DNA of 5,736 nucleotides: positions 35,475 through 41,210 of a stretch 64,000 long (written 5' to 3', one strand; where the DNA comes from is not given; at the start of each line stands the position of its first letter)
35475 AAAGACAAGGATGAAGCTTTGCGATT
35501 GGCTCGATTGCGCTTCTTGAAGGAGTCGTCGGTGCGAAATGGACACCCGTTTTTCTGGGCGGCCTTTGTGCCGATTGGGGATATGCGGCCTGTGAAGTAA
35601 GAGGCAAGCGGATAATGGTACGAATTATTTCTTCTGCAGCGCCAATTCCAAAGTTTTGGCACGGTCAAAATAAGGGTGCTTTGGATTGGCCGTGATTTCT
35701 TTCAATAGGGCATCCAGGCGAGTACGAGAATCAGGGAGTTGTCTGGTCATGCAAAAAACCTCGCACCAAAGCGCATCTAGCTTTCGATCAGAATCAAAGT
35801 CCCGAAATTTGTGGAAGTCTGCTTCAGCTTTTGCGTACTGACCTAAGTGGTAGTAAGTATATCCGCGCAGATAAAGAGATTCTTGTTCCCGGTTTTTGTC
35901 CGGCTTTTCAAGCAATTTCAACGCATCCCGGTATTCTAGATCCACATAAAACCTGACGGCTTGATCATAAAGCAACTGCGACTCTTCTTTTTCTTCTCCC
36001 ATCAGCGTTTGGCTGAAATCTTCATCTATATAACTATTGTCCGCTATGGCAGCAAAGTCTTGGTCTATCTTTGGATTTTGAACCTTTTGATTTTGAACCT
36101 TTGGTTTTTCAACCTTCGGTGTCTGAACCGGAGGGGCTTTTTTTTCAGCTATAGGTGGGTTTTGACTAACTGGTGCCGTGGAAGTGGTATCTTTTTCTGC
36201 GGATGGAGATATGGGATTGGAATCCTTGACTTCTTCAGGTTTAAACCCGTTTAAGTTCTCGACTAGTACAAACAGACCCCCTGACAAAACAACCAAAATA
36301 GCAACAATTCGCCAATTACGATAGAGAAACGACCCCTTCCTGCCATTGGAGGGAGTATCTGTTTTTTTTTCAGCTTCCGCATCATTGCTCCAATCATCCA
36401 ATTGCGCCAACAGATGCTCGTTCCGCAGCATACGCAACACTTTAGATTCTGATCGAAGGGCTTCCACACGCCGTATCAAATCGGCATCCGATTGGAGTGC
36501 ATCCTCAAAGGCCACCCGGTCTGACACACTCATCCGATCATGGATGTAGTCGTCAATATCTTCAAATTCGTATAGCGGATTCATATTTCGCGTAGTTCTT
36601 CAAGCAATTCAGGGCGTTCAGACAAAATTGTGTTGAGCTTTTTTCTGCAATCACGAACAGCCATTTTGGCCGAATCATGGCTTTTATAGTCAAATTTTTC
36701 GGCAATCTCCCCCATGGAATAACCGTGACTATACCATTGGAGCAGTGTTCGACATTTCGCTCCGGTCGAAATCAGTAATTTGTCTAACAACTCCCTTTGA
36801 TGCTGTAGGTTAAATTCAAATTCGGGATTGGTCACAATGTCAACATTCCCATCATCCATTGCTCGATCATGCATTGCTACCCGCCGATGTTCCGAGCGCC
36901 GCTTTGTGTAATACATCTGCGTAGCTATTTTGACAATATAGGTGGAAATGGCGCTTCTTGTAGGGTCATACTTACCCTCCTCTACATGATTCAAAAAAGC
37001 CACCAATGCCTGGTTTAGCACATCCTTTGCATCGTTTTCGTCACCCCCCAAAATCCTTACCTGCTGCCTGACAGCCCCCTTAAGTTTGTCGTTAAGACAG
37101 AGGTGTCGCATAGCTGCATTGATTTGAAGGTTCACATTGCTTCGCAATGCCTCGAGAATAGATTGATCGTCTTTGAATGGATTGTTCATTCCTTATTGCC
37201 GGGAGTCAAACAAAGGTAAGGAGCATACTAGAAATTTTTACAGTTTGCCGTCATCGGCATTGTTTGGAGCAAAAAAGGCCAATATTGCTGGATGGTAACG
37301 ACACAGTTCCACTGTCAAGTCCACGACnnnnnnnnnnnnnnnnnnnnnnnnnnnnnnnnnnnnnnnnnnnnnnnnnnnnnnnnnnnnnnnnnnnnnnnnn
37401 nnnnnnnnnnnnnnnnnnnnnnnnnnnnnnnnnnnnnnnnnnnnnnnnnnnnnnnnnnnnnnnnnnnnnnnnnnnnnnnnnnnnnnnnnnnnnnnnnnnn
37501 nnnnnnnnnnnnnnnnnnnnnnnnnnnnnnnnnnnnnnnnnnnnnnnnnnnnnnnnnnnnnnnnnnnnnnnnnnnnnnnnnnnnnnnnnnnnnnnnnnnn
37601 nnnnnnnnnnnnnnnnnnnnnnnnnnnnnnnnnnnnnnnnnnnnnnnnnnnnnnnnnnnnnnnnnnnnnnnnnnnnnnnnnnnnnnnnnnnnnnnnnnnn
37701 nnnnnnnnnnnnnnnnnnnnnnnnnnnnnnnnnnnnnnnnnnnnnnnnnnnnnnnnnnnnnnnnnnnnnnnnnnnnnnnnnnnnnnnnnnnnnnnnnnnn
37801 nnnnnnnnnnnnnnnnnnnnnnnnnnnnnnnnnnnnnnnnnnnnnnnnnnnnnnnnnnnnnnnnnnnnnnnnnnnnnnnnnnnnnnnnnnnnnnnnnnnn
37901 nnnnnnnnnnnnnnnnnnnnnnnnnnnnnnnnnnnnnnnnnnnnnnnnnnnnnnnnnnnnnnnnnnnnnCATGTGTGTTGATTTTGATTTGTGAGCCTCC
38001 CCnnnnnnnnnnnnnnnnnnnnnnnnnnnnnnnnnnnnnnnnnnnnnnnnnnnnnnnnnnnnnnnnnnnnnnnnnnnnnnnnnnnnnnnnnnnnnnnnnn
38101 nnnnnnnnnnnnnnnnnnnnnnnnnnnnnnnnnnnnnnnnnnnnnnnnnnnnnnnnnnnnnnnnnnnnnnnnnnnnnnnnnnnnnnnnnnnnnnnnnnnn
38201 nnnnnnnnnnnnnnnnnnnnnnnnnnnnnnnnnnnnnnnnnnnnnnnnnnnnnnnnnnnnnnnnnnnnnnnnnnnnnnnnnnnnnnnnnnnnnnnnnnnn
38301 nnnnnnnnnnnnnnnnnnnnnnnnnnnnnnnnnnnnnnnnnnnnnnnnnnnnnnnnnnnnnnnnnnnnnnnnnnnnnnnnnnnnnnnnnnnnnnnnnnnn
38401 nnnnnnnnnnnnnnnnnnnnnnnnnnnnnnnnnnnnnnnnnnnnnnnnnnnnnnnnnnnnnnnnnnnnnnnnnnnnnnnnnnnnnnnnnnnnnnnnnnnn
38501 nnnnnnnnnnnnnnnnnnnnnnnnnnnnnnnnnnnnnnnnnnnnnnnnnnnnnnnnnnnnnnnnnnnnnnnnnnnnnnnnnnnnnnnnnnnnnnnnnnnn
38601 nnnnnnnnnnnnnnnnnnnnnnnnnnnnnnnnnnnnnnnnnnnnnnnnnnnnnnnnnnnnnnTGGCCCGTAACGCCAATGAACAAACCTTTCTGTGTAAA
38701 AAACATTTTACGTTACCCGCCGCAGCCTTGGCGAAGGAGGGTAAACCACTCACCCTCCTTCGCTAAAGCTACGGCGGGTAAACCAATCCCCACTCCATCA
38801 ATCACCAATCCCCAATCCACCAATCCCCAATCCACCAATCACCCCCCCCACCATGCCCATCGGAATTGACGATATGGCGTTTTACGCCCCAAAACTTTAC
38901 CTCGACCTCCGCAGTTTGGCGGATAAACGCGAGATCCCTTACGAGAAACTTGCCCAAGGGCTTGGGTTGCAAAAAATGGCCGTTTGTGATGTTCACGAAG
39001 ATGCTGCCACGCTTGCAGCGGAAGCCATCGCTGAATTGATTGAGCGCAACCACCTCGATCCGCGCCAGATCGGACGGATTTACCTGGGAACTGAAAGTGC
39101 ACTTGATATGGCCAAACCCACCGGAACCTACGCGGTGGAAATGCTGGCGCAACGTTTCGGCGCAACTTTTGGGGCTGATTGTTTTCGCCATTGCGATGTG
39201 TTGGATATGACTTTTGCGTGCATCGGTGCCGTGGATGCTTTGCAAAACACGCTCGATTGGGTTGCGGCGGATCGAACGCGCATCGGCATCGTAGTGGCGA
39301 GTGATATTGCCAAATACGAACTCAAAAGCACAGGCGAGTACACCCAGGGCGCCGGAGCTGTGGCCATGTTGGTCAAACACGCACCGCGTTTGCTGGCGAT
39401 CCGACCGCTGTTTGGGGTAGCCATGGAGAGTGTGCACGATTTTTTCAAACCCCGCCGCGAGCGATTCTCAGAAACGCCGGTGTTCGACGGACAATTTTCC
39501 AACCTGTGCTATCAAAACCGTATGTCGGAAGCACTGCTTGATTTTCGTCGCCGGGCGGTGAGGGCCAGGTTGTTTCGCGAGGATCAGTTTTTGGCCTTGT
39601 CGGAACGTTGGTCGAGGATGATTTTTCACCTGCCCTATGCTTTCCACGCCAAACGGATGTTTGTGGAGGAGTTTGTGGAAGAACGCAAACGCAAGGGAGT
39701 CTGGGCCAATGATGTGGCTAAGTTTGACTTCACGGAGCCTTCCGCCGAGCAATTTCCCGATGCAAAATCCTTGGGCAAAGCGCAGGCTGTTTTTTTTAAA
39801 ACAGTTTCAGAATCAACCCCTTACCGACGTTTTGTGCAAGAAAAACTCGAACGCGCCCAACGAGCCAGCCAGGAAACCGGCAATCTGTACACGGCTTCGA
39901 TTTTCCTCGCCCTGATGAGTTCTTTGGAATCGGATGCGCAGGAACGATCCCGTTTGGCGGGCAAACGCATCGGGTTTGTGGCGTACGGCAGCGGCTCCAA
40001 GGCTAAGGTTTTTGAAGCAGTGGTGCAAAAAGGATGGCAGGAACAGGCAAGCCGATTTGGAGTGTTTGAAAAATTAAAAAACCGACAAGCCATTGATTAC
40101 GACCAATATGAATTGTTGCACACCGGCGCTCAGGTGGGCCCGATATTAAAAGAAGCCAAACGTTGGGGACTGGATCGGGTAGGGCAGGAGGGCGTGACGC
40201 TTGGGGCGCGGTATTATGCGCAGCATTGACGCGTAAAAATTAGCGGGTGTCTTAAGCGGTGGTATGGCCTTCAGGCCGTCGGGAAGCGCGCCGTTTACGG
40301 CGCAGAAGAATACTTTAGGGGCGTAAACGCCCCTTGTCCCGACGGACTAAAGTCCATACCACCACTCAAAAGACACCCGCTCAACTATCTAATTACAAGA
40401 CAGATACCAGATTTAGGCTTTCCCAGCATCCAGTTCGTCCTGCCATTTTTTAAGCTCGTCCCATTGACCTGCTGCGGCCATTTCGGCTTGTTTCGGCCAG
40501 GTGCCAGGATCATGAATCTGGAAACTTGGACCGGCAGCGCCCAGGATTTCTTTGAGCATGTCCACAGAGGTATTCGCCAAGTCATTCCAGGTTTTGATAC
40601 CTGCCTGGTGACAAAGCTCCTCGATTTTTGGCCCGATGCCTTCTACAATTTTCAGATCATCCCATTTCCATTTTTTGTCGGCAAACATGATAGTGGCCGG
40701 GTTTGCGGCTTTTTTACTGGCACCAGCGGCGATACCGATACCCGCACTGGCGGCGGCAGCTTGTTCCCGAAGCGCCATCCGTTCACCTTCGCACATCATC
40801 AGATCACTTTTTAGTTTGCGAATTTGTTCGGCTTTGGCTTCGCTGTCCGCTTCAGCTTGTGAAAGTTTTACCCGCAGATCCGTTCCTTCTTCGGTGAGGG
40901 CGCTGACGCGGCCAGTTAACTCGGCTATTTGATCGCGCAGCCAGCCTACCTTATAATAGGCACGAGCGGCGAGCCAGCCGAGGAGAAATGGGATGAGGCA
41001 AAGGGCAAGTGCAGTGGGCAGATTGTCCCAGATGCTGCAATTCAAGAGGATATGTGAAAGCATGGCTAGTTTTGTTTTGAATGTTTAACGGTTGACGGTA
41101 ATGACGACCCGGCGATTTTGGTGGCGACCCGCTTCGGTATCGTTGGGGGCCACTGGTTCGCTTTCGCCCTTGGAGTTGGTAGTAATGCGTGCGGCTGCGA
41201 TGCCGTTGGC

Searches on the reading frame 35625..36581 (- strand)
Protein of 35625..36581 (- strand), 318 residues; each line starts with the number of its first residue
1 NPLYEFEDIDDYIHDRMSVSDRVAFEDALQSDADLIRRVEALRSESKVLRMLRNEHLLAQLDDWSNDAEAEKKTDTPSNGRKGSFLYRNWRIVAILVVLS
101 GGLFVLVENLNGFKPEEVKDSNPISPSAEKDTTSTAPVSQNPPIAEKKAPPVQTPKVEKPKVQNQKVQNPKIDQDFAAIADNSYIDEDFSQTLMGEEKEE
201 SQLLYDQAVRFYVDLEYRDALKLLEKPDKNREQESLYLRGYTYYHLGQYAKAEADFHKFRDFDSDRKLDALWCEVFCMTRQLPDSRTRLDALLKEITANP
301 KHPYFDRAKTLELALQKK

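Call 15: search_protein_families(library=ncbifam, proteins=[window:35625-36581:-], max_evalue=0.1)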
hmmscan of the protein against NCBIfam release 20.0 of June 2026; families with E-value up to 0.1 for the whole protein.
window:35625-36581:- (318 aa): 6 families
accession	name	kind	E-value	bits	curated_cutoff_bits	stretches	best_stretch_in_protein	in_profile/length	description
NF038218.1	IcmG_DotF_IVB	equivalog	0.009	15.7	200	1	65-174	20-133/266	type IVB secretion system protein IcmG/DotF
TIGR02552.1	LcrH_SycD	equivalog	0.034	13.9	104.8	0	231-257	16-42/136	SycD/LcrH family type III secretion system chaperone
NF052375.1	antisigma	equivalog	0.037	14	100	1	11-108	4-105/217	anti-sigma factor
TIGR02795.1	tol_pal_ybgF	equivalog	0.04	14.5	90.1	0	208-259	9-65/119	tol-pal system protein YbgF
NF052400.1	M48_BAM_BepA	equivalog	0.048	12.4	570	1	144-254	250-360/483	beta-barrel assembly-enhancing protease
NF040486.1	SrfA_fam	subfamily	0.058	12.8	150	1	84-173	214-305/438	SrfA family protein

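Call 33: search_protein_families(library=pfam, proteins=[window:35625-36581:-], max_evalue=0.001)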
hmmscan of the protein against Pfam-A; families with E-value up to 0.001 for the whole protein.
window:35625-36581:- (318 aa): 2 families
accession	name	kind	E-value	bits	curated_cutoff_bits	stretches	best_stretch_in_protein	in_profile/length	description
PF07719.23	TPR_2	-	0.00029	21.2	27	1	234-258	2-26/34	Tetratricopeptide repeat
PF00515.34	TPR_1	-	0.00051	20.2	27.8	1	235-258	3-26/34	Tetratricopeptide repeat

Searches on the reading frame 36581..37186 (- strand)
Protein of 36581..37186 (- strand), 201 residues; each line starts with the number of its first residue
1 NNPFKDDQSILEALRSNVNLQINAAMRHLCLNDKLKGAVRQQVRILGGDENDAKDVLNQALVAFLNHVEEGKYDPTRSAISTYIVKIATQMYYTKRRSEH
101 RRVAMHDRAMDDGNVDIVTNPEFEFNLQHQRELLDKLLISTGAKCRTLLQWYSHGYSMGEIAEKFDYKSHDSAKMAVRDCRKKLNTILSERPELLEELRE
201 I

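Call 15: search_protein_families(library=ncbifam, proteins=[window:36581-37186:-], max_evalue=0.1)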
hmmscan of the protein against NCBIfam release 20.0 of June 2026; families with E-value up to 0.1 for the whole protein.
window:36581-37186:- (201 aa): 16 families
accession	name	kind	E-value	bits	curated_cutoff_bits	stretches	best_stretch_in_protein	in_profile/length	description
TIGR02937.1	sigma70-ECF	superfamily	4.5e-11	42.6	42.9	1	38-186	13-163/165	sigma-70 family RNA polymerase sigma factor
TIGR02989.1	Sig-70_gvs1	subfamily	5e-08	33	124.55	1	35-184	10-154/158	RNA polymerase sigma-70 factor, Rhodopirellula/Verrucomicrobium family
NF009189.0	PRK12537.1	equivalog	1.1e-07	31.5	261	1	34-166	35-160/182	RNA polymerase sigma factor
NF007216.0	PRK09638.1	equivalog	2.6e-06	27.3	194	1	40-168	32-155/180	RNA polymerase sigma factor SigY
TIGR02950.1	SigM_subfam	subfamily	4.3e-06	26.7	147.95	1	47-187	21-157/159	RNA polymerase sigma factor, SigM family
NF007227.0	PRK09645.1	subfamily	9.2e-05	22.4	202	1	40-166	28-149/177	sigma-70 family RNA polymerase sigma factor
NF009172.0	PRK12519.1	subfamily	0.0001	21.9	222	1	43-190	47-191/194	RNA polymerase sigma factor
NF007222.0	PRK09640.1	equivalog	0.00061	19.4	194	1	44-184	45-178/188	RNA polymerase sigma factor SigX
NF009179.0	PRK12527.1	equivalog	0.00079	19.5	162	1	48-184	17-153/159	RNA polymerase sigma factor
NF008888.0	PRK11922.1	equivalog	0.001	18.8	204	1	32-122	40-130/231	RNA polymerase sigma factor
NF009185.0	PRK12533.1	equivalog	0.0016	18.1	248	1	43-116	46-117/231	RNA polymerase sigma factor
NF009173.0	PRK12520.1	equivalog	0.01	15.5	255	1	49-114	25-87/191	RNA polymerase sigma factor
NF007221.0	PRK09639.1-6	subfamily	0.02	14.8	322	1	78-178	61-161/176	RNA polymerase sigma factor SigX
TIGR02983.1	SigE-fam_strep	subfamily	0.028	14.3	141.55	1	39-105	19-82/162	SigE family RNA polymerase sigma factor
NF001070.0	PRK00118.1-6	equivalog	0.042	14.2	117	0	149-195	28-69/110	putative DNA-binding protein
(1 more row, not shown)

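Call 33: search_protein_families(library=pfam, proteins=[window:36581-37186:-], max_evalue=0.001)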
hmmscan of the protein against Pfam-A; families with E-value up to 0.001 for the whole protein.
window:36581-37186:- (201 aa): 1 family
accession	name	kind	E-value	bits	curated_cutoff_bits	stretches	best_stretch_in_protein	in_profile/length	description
PF04542.20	Sigma70_r2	-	2e-05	24.7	24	1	36-101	6-70/71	Sigma-70 region 2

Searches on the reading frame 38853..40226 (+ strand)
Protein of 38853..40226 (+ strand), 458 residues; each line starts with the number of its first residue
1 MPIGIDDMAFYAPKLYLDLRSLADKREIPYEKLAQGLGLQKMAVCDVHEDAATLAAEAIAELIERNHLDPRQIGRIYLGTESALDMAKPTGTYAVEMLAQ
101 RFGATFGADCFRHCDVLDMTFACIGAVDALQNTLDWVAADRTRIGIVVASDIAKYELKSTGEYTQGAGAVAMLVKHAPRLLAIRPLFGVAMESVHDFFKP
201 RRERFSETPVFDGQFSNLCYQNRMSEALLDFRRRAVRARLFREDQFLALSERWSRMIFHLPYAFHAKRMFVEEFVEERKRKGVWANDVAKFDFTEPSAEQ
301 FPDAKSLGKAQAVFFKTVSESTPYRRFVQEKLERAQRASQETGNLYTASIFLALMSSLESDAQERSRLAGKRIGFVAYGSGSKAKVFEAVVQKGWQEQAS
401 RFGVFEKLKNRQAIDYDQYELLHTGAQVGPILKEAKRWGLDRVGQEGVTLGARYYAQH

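Call 33: search_protein_families(library=pfam, proteins=[window:38853-40226:+], max_evalue=0.001)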
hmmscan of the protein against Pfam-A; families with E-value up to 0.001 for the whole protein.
window:38853-40226:+ (458 aa): 2 families
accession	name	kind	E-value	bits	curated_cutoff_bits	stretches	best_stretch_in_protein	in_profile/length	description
PF08540.16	HMG_CoA_synt_C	-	4.9e-25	89.2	25.1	1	186-420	7-235/280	Hydroxymethylglutaryl-coenzyme A synthase C terminal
PF01154.23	HMG_CoA_synt_N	-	1.5e-21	77.5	25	1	3-174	5-169/174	Hydroxymethylglutaryl-coenzyme A synthase N terminal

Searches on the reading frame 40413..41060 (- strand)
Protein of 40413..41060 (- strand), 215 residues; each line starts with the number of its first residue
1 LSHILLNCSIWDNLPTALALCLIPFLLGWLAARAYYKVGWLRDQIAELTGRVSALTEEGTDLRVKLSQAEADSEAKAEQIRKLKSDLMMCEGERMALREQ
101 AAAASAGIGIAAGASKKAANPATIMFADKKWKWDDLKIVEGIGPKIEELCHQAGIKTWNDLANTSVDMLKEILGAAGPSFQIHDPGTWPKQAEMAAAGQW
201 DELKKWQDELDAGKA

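Call 33: search_protein_families(library=pfam, proteins=[window:40413-41060:-], max_evalue=0.001)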
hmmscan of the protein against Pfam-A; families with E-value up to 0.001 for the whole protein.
window:40413-41060:- (215 aa): 2 families
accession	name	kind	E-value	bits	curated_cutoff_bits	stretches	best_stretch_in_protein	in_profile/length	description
PF14520.12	HHH_5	-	2.1e-05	25.3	27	1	136-172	4-40/57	Helix-hairpin-helix domain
PF01166.23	TSC22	-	0.00062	20.3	30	0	38-68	16-46/57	TSC-22/dip/bun family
